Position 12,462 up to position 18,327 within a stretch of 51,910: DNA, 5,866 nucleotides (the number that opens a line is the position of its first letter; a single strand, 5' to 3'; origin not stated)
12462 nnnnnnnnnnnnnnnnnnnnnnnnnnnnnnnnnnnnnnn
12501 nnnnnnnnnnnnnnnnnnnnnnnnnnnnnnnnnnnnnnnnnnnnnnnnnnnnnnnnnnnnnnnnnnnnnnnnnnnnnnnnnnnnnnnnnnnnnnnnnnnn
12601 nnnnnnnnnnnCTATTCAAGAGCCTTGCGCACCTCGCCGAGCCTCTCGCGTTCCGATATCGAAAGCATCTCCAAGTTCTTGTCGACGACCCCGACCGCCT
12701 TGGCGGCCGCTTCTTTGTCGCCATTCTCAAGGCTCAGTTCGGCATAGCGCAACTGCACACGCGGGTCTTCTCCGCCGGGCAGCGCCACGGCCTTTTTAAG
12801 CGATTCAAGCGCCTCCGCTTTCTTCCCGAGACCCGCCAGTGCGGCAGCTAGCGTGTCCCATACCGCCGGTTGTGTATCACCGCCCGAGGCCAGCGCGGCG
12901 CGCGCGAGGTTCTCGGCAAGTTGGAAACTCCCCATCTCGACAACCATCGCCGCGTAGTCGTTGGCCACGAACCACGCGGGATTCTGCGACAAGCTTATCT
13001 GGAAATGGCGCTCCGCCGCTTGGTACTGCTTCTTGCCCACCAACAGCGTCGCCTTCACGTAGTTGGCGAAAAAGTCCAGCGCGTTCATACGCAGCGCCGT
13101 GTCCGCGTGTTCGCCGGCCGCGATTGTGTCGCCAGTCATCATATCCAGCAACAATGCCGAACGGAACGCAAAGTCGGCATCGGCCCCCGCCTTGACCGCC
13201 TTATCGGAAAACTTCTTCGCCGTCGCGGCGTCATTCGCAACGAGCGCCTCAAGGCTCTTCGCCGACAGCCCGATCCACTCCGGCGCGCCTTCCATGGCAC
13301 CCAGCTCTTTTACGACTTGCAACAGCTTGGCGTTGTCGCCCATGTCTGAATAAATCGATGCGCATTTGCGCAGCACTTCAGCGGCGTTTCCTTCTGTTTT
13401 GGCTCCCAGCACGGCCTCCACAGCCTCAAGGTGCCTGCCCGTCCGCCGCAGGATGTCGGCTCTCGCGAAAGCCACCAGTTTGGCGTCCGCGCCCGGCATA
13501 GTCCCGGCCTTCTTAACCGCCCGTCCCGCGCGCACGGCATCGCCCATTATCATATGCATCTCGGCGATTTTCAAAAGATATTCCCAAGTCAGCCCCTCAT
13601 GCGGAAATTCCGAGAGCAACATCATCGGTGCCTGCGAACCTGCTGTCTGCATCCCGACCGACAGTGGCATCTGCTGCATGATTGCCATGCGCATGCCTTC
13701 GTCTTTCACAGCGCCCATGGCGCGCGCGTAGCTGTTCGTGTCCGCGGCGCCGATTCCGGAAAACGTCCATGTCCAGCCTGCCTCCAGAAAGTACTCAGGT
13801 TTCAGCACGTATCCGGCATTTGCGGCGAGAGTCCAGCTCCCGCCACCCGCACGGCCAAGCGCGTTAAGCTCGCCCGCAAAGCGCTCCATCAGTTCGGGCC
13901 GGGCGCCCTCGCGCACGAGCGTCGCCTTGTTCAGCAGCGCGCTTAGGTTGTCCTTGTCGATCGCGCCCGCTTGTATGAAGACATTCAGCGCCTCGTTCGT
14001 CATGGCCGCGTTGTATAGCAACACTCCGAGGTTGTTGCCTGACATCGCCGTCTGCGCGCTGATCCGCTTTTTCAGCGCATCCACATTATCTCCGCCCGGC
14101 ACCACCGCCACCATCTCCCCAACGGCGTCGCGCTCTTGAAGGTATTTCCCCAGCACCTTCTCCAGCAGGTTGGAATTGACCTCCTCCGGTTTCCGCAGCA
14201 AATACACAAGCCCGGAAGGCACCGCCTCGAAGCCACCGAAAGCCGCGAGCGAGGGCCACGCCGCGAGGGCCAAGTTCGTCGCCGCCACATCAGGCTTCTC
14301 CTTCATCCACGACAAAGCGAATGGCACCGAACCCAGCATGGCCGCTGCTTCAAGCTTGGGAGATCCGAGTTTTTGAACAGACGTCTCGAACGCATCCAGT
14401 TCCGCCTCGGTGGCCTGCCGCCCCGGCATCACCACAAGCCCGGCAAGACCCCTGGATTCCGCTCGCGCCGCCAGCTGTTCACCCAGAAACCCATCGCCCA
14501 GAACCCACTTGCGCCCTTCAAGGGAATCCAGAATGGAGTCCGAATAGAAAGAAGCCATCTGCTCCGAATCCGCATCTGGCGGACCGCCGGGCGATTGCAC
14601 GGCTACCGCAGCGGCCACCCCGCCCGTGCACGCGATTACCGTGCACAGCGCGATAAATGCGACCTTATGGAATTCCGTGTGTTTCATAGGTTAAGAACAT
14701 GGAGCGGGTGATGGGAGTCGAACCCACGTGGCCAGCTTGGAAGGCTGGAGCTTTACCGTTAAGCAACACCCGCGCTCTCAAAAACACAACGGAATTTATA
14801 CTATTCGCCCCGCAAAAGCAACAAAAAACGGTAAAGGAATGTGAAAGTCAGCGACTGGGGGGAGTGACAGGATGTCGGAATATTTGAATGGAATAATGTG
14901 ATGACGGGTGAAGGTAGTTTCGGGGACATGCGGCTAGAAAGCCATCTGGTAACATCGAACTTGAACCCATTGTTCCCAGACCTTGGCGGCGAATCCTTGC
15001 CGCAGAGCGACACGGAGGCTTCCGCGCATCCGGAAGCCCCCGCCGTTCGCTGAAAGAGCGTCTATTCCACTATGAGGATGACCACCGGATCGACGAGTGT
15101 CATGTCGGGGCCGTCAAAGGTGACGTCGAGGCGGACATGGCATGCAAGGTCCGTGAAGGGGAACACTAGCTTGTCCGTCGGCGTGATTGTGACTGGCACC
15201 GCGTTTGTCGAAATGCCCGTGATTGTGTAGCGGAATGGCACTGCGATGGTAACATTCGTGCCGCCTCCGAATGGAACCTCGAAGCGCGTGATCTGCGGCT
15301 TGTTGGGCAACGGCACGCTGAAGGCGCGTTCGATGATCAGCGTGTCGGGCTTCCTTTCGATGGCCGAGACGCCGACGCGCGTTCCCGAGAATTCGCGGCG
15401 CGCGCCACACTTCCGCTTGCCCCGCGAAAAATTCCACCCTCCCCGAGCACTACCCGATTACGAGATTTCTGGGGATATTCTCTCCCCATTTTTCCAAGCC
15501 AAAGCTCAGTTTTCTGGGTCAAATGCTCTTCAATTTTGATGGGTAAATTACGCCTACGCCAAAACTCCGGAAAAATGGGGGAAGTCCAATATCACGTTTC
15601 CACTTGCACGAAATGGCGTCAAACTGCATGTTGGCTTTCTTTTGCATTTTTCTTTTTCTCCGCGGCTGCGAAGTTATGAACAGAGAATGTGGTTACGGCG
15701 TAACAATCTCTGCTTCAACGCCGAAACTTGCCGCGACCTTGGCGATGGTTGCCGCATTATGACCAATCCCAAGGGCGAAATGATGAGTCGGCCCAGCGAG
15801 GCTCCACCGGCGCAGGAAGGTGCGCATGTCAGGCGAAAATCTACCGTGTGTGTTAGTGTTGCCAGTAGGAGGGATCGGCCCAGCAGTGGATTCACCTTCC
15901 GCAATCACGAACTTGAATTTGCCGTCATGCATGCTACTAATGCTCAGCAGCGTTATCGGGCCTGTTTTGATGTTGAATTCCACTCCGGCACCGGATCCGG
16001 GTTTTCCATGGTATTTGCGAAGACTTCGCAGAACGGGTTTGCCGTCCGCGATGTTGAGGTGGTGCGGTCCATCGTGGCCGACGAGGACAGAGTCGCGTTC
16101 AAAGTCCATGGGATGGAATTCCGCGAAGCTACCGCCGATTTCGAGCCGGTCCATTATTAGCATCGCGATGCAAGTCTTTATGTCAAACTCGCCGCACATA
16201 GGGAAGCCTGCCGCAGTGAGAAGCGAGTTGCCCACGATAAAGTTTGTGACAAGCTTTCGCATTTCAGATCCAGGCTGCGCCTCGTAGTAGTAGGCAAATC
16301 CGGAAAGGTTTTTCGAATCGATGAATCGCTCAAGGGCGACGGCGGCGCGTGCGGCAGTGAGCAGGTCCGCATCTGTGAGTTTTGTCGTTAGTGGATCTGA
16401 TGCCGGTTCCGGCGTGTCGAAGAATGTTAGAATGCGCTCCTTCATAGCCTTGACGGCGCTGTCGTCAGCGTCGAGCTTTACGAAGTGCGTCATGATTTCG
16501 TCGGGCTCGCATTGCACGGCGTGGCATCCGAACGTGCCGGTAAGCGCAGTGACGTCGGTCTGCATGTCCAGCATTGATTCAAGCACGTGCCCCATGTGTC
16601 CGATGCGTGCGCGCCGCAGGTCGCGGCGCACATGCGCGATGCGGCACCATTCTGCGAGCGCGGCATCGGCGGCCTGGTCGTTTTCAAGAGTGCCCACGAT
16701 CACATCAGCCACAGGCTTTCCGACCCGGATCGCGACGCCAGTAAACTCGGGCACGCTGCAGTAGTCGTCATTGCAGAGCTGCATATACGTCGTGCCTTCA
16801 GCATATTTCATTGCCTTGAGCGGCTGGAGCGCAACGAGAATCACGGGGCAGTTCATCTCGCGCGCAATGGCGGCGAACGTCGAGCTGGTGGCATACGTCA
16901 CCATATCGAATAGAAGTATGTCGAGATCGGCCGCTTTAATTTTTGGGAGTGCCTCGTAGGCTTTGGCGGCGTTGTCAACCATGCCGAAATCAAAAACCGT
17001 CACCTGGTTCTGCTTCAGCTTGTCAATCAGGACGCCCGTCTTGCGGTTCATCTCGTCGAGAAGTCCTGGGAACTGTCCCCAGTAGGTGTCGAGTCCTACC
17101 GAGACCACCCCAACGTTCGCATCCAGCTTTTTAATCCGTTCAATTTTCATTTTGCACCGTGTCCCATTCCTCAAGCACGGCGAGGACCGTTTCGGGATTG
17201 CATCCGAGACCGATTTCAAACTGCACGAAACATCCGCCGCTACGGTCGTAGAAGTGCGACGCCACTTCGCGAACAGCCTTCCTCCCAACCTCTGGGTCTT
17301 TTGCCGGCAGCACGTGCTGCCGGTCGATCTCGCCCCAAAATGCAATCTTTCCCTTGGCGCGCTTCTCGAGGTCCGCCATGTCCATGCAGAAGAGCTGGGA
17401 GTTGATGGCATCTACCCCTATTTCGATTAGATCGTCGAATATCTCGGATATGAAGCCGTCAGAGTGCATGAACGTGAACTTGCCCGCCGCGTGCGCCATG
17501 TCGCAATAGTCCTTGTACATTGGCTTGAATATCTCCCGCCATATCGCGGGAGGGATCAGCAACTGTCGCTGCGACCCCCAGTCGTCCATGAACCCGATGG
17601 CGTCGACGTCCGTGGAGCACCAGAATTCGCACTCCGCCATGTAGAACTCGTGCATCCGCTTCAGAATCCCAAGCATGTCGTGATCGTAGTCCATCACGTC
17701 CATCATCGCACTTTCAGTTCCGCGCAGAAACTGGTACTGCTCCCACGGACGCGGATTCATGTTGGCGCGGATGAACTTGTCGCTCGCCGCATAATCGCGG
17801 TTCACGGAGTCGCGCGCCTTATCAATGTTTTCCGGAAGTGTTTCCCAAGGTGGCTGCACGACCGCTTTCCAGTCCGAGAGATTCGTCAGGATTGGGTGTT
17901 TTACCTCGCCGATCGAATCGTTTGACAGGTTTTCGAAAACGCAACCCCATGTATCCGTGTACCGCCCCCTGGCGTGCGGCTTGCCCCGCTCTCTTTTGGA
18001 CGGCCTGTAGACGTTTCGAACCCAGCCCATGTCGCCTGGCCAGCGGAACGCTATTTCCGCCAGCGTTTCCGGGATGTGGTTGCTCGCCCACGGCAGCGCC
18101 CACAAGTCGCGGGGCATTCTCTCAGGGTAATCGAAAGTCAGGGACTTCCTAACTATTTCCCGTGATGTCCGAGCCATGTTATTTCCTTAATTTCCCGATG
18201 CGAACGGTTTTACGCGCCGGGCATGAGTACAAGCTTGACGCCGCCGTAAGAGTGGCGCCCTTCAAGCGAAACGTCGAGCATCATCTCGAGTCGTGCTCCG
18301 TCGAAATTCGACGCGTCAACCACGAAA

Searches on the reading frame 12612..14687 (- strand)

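Call 42: search_protein_families(library=pfam, proteins=[window:12612-14687:-], max_evalue=0.00001)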
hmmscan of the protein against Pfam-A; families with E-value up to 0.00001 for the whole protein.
window:12612-14687:- (691 aa): 1 family
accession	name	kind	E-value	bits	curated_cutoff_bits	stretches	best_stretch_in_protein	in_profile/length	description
PF07719.23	TPR_2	-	4.5e-07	29.9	27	0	608-636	2-30/34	Tetratricopeptide repeat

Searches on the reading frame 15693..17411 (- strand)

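Call 42: search_protein_families(library=pfam, proteins=[window:15693-17411:-], max_evalue=0.00001)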
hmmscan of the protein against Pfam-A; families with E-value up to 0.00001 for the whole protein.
window:15693-17411:- (572 aa): 1 family
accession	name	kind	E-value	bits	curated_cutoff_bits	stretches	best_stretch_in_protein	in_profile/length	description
PF11762.14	Arabinose_Iso_C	-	3.2e-09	37.1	25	1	427-566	2-144/144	L-arabinose isomerase C-terminal domain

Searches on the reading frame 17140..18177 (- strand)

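Call 43: search_protein_families(library=pfam, proteins=[window:17140-18177:-], max_evalue=0.00001)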
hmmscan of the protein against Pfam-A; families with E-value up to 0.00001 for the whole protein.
window:17140-18177:- (345 aa): 1 family
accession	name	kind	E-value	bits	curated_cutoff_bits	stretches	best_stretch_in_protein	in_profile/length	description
PF01208.23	URO-D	-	8.7e-09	35.3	23.9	1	152-316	154-319/346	Uroporphyrinogen decarboxylase (URO-D)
